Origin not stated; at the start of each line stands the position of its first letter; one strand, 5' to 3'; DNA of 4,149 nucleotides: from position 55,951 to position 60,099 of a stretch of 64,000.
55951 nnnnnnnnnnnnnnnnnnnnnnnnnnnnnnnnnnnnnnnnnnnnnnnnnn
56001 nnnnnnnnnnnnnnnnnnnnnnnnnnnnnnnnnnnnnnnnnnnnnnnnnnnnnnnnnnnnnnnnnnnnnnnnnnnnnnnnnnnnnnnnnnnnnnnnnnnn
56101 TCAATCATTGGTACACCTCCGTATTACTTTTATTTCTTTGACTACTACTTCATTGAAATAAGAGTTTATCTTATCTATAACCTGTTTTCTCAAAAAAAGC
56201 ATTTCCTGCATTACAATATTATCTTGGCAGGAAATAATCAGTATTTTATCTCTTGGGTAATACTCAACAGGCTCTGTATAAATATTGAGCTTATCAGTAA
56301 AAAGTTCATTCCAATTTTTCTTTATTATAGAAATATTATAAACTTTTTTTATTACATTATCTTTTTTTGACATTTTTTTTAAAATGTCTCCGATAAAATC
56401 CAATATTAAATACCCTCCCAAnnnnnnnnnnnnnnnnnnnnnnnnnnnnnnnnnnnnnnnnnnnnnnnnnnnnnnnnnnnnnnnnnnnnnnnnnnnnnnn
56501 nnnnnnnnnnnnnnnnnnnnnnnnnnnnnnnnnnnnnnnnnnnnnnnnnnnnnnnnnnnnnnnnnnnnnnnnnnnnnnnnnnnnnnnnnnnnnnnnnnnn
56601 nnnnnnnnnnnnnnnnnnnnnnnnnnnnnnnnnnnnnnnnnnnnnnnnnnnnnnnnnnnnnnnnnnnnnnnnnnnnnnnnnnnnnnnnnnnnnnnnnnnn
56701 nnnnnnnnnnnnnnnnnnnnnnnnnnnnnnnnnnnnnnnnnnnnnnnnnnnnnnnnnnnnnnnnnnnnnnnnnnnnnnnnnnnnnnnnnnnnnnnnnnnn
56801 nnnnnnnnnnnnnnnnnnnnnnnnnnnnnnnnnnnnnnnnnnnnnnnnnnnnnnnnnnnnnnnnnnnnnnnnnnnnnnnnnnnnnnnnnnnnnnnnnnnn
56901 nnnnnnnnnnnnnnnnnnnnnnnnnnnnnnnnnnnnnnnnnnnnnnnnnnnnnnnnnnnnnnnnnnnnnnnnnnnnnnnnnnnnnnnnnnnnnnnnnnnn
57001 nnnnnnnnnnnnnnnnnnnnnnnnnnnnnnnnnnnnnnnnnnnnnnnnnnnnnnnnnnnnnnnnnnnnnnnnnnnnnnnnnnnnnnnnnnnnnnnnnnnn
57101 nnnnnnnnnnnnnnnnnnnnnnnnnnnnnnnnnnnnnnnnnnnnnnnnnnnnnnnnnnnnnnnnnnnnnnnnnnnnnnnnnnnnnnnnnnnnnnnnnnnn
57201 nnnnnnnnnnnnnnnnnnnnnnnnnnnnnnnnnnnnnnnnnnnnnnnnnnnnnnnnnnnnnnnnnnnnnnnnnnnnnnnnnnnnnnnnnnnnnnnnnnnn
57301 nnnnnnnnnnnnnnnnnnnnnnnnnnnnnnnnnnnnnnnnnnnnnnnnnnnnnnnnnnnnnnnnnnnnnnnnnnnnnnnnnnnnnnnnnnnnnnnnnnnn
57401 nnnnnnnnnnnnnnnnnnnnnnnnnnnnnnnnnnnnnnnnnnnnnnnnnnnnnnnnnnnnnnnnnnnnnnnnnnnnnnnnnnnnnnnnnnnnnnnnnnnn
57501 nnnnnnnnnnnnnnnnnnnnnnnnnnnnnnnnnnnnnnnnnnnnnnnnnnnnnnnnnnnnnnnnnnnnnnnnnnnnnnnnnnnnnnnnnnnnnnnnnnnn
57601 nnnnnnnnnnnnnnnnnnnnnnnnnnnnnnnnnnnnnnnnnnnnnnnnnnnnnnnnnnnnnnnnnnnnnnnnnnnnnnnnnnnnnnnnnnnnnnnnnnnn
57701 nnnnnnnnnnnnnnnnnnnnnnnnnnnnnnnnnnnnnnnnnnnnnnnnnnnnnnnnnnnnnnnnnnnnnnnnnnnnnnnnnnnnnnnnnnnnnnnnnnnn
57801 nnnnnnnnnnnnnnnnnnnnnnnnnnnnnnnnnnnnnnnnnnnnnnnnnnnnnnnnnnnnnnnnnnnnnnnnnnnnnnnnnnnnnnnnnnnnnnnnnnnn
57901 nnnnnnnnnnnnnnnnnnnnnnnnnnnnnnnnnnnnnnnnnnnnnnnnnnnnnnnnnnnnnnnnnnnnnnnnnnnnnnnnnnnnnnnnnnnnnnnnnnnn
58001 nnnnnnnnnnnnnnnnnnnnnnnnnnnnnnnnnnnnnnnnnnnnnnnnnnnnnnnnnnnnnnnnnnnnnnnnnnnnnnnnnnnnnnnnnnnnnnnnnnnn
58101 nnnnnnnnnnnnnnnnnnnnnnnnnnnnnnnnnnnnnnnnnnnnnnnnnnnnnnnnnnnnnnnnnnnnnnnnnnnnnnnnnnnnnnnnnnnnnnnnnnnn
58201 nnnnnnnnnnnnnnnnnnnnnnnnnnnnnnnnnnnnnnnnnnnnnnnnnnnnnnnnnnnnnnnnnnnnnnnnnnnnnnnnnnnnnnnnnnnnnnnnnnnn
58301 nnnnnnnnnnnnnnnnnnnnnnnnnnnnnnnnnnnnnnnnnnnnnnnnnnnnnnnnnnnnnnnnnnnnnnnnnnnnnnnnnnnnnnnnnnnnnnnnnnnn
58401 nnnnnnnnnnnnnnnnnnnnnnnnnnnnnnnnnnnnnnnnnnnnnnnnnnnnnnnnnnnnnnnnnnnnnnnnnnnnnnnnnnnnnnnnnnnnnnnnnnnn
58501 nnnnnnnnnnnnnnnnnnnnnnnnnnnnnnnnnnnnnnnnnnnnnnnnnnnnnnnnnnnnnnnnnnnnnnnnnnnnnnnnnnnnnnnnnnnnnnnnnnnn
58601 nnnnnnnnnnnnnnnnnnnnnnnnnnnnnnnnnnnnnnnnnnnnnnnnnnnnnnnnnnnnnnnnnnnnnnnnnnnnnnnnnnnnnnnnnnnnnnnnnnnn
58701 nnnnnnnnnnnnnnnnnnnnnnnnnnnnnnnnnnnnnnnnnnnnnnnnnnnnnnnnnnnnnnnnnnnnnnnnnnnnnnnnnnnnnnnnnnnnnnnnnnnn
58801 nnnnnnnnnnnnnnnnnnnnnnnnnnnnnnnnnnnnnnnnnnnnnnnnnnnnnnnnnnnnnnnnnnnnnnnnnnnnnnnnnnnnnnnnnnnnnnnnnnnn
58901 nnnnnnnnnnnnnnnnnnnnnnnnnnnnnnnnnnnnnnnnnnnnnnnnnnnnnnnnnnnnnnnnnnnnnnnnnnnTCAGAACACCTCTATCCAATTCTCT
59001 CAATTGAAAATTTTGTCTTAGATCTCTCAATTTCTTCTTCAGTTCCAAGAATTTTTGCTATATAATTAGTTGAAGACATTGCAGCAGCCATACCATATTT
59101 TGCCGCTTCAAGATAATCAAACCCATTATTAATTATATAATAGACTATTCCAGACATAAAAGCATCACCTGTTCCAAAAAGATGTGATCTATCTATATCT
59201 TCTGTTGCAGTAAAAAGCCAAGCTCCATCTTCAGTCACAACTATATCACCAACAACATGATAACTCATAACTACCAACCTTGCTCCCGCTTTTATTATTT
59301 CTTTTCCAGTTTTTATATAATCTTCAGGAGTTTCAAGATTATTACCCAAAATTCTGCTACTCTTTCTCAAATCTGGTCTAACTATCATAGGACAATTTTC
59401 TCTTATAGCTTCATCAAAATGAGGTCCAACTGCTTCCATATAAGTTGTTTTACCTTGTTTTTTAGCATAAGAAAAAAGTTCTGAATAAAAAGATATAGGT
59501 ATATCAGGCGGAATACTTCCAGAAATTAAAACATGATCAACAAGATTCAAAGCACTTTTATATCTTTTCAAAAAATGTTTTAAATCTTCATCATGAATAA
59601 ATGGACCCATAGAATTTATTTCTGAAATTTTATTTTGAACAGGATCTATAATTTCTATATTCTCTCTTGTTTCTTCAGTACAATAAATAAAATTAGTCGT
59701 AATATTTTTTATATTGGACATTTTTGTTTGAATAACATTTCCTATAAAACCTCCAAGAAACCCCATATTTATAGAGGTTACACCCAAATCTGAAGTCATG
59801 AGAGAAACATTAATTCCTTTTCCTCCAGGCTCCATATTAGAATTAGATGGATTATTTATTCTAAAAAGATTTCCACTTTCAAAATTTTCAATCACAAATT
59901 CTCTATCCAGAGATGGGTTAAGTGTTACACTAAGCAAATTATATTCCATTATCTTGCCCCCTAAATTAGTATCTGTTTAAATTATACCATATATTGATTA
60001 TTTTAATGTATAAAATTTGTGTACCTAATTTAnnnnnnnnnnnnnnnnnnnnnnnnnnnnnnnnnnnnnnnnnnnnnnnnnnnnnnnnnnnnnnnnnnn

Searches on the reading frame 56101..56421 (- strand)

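Call 87: search_protein_families(library=pfam, proteins=[window:56101-56421:-], max_evalue=0.001)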
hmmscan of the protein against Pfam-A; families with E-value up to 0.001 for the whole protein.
window:56101-56421:- (106 aa): 1 family
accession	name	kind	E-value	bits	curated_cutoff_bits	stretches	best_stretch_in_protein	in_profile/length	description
PF05258.17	DciA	-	1.8e-11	44.5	24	1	10-99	2-89/89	Dna[CI] antecedent, DciA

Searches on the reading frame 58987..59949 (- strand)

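Call 87: search_protein_families(library=pfam, proteins=[window:58987-59949:-], max_evalue=0.001)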
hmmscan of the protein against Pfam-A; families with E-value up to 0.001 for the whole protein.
window:58987-59949:- (320 aa): 2 families
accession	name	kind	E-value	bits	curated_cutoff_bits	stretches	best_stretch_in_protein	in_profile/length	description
PF00294.29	PfkB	-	7.1e-29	101.5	25.8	1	34-294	28-290/302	pfkB family carbohydrate kinase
PF08543.17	Phos_pyr_kin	-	0.00024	21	27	1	188-273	121-212/246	Phosphomethylpyrimidine kinase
